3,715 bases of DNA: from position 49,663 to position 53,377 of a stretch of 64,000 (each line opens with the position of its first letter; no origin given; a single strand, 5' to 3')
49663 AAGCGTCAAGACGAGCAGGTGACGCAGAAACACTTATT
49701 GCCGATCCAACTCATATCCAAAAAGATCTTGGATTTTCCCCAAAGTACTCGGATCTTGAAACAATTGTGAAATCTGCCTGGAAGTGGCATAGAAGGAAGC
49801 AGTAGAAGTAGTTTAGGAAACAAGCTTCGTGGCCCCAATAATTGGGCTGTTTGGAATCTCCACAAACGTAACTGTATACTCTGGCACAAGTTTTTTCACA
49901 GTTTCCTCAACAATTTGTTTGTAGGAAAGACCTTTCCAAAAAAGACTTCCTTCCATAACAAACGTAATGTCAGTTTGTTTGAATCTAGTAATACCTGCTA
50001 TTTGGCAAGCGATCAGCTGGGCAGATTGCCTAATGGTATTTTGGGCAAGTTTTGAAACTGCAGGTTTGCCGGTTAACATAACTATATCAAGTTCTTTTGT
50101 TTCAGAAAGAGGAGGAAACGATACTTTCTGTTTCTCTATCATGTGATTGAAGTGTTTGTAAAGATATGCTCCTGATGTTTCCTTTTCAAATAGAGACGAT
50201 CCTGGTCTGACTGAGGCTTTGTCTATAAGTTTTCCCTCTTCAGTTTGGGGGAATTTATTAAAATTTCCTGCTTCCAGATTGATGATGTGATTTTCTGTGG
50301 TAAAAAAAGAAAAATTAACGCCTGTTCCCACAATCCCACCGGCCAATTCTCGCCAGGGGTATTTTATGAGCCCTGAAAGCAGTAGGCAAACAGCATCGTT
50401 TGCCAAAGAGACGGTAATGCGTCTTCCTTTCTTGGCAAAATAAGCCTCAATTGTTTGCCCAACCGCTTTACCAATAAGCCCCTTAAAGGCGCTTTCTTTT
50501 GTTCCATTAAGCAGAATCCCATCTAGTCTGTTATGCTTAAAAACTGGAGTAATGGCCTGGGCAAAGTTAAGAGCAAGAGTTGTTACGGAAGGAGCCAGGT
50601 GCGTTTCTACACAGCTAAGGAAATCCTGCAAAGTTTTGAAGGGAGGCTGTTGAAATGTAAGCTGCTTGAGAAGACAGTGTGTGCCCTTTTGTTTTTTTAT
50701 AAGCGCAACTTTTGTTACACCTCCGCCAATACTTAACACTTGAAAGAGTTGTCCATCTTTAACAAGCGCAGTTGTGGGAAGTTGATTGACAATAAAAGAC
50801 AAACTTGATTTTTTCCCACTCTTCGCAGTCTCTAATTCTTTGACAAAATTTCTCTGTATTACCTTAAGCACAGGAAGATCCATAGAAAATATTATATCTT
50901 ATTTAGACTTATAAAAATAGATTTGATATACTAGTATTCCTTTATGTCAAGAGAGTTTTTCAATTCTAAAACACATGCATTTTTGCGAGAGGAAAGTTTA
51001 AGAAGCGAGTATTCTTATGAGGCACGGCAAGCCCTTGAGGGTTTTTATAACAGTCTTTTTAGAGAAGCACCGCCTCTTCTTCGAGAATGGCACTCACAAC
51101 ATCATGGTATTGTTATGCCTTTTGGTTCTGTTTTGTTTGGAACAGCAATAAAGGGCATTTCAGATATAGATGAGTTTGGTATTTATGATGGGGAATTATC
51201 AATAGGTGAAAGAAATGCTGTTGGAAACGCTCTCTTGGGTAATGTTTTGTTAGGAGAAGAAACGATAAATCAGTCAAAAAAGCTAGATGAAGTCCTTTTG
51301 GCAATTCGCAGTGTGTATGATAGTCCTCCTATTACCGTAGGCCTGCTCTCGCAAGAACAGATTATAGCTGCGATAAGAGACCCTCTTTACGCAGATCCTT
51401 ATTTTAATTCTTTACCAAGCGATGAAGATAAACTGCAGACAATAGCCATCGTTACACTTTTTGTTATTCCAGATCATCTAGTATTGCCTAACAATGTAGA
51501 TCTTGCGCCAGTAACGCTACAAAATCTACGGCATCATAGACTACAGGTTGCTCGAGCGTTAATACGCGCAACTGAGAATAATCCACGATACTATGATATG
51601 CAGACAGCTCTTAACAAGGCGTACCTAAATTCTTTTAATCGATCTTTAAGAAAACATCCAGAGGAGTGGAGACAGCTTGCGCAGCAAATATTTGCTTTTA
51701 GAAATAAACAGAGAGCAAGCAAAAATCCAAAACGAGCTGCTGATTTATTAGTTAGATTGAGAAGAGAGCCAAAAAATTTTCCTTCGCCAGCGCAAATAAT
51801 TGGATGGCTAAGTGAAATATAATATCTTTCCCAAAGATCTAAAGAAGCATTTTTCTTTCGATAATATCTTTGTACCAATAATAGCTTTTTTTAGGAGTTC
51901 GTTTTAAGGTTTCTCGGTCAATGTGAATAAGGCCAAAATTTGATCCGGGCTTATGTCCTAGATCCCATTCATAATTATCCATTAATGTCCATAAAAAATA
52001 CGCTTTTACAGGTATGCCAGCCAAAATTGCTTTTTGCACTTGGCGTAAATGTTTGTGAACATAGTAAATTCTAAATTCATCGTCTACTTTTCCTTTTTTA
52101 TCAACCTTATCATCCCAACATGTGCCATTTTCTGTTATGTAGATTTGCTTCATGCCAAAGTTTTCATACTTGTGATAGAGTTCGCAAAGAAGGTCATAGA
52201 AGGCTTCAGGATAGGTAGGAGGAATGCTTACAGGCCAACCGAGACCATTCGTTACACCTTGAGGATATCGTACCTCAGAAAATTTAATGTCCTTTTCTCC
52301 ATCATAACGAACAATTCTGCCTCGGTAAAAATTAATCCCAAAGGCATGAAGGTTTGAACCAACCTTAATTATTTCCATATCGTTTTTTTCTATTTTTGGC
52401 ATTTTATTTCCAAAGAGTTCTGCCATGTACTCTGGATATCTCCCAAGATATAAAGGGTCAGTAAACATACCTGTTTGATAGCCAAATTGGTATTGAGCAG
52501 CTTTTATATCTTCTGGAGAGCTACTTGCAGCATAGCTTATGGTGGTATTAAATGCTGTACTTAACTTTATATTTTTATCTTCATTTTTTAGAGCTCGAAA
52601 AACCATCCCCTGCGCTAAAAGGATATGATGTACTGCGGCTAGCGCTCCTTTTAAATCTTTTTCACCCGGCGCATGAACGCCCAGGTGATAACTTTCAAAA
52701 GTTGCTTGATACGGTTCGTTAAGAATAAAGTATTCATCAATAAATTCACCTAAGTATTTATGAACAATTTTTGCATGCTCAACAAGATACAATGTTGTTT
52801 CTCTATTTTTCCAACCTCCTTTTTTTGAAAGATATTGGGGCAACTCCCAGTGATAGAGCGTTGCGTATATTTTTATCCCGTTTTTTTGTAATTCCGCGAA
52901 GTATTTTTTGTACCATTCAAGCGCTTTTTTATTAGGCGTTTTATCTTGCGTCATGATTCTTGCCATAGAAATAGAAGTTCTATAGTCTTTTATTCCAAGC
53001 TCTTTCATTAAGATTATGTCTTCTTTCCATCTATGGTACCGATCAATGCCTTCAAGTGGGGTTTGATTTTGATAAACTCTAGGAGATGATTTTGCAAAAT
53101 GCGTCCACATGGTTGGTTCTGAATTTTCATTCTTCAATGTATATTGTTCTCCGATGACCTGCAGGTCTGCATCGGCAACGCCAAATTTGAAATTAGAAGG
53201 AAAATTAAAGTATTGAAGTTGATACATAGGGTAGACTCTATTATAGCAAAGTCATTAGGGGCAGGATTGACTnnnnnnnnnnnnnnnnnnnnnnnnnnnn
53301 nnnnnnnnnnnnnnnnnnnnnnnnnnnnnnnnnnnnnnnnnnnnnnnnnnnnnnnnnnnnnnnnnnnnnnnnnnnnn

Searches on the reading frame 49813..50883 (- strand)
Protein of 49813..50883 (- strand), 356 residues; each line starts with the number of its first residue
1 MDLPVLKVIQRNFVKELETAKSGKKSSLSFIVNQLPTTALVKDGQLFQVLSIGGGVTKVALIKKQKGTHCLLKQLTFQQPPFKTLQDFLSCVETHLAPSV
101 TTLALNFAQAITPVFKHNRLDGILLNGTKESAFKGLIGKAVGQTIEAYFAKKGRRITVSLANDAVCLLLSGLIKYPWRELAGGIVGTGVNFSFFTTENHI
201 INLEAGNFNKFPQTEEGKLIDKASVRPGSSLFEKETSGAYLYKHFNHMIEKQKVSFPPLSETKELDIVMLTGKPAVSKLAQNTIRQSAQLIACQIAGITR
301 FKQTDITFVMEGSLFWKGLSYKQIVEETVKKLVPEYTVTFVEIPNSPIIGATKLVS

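Call 3: search_protein_families(library=pfam, proteins=[window:49813-50883:-], max_evalue=0.01)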
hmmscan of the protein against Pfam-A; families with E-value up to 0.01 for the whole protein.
window:49813-50883:- (356 aa): 2 families
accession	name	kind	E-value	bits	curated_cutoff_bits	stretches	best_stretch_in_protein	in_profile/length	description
PF03727.22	Hexokinase_2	-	1.2e-16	61.3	24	2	197-242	33-83/242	Hexokinase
PF00349.27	Hexokinase_1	-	0.00013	22.2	24.3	1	113-171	140-199/201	Hexokinase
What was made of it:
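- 49813..50883 (-): Hexokinase-like sugar kinase. It is the conserved outer boundary of the variable sugar slot. Pfam Hexokinase_2 scores 1.2e-16 (call 3).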

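Call 90: search_protein_families(library=ncbifam, proteins=[window:49813-50883:-], max_evalue=0.00001)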
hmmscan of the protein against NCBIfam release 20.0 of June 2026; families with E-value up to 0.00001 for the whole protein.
window:49813-50883:- (356 aa): 0 families

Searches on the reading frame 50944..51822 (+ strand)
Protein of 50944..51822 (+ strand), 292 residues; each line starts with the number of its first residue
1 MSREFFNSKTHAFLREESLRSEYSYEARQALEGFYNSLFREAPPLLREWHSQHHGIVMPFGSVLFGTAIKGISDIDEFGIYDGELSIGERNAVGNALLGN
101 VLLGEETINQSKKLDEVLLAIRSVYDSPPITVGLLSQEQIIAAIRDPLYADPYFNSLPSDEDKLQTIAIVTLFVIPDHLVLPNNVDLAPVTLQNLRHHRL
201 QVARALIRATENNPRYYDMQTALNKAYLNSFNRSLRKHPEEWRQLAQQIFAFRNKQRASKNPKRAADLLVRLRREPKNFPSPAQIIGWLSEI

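Call 3: search_protein_families(library=pfam, proteins=[window:50944-51822:+], max_evalue=0.01)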
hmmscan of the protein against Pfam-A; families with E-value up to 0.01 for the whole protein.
window:50944-51822:+ (292 aa): 0 families

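Call 8: search_protein_families(library=ncbifam, proteins=[window:50944-51822:+], max_evalue=0.1)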
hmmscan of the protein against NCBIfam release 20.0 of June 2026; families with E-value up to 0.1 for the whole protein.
window:50944-51822:+ (292 aa): 0 families

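Call 48: search_protein_families(library=pfam, proteins=[window:50944-51822:+], max_evalue=10)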
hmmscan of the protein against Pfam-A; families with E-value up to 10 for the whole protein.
window:50944-51822:+ (292 aa): 0 families

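Call 92: search_protein_families(library=padloc, proteins=[window:50944-51822:+], max_evalue=0.01)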
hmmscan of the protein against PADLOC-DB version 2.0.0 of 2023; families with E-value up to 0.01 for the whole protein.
window:50944-51822:+ (292 aa): 0 families

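Call 93: search_protein_families(library=phrogs, proteins=[window:50944-51822:+], max_evalue=0.01)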
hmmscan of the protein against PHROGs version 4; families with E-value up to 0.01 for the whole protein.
window:50944-51822:+ (292 aa): 0 families
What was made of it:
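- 50944..51822 (+): U292: an unknown 292-aa ORF on the opposite strand, between GH1 and hexokinase. It has no hit in Pfam, NCBIfam, PADLOC or PHROGs (calls 3, 8, 48, 92, 93).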

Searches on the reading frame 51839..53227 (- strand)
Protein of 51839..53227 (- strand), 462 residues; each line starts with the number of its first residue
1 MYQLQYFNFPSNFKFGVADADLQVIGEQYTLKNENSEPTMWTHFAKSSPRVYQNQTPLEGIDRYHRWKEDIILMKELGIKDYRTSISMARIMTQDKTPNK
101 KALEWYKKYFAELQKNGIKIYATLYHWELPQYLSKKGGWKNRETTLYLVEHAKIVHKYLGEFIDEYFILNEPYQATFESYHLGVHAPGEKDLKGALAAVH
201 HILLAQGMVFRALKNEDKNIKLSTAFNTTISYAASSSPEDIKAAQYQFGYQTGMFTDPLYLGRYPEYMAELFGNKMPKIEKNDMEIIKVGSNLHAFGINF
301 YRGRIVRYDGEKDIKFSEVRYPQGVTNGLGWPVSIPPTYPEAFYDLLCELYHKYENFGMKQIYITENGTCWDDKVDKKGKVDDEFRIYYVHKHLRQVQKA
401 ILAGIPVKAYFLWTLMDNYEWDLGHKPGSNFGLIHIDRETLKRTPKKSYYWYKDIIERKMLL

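Call 3: search_protein_families(library=pfam, proteins=[window:51839-53227:-], max_evalue=0.01)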
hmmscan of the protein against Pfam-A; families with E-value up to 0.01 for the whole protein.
window:51839-53227:- (462 aa): 1 family
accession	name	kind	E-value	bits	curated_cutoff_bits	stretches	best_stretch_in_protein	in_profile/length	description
PF00232.24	Glyco_hydro_1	-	4.6e-111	371.9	22.6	1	7-459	3-451/453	Glycosyl hydrolase family 1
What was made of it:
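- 51839..53227 (-): GH1 beta-glucosidase, 45 bp downstream of X600 on the same strand. It is the conserved partner of X600. Pfam Glyco_hydro_1 scores 4.6e-111 (call 3).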

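Call 90: search_protein_families(library=ncbifam, proteins=[window:51839-53227:-], max_evalue=0.00001)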
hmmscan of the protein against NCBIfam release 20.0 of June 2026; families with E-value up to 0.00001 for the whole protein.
window:51839-53227:- (462 aa): 8 families
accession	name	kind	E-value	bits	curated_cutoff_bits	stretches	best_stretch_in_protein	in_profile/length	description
TIGR03356.1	BGL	equivalog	4.5e-120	401.4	478.5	1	9-452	1-427/427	GH1 family beta-glucosidase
NF010036.0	PRK13511.1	subfamily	9.5e-70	235.5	610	1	8-459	4-466/469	6-phospho-beta-galactosidase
TIGR01233.1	lacG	equivalog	1.1e-49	169.7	561.2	1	9-460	4-470/472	6-phospho-beta-galactosidase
NF007356.0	PRK09852.1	subfamily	2.1e-48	165.2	623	1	59-457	65-467/474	6-phospho-beta-glucosidase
NF007158.0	PRK09593.1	subfamily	1.3e-43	149.5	639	1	59-457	67-471/478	6-phospho-beta-glucosidase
NF007154.0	PRK09589.1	subfamily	1.5e-42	146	624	1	58-457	60-470/476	6-phospho-beta-glucosidase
NF011589.0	PRK15014.1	subfamily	1.8e-41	142.9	686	1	58-457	62-471/477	6-phospho-beta-glucosidase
NF041004.1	Beta_gal_BgaS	equivalog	2.5e-36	125.2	475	1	94-460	119-467/479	beta-galactosidase BgaS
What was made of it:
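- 51839..53227 (-): The best NCBIfam hit is BGL TIGR03356, at 401 bits, below the equivalog cut-off of 478.5 (call 90).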
